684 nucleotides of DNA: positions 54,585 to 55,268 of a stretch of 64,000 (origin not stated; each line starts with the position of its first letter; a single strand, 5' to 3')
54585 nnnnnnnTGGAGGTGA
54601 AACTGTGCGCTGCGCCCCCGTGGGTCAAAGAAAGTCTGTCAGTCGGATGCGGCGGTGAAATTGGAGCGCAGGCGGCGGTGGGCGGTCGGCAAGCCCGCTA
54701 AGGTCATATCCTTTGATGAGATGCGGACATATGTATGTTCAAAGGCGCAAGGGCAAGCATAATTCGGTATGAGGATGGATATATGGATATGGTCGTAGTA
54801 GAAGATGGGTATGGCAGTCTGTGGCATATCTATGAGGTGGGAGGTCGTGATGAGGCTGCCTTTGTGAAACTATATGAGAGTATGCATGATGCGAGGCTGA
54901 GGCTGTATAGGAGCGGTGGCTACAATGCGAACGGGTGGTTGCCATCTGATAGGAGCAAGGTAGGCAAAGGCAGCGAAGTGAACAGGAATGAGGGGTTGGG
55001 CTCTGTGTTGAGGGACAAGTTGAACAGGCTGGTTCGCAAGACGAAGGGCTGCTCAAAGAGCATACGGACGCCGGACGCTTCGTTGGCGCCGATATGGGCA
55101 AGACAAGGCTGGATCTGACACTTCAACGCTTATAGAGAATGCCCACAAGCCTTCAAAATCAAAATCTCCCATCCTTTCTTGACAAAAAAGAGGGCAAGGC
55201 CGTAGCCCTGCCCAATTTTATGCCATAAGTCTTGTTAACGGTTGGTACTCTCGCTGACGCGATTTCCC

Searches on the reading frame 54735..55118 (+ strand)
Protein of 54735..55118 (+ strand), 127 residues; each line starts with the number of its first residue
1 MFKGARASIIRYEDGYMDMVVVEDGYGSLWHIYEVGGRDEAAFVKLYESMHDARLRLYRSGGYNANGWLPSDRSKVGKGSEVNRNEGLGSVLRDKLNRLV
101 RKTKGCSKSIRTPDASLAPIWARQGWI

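Call 67: search_protein_families(library=pfam, proteins=[window:54735-55118:+], max_evalue=0.01)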
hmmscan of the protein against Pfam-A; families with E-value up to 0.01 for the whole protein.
window:54735-55118:+ (127 aa): 0 families

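Call 70: search_protein_families(library=ncbifam, proteins=[window:54735-55118:+], max_evalue=1)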
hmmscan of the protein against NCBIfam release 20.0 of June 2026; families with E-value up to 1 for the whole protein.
window:54735-55118:+ (127 aa): 1 family
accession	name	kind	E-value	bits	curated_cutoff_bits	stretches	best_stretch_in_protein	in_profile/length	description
NF033558.1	transpos_IS1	equivalog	8.1e-05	22.6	100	1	33-102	130-199/199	IS1 family transposase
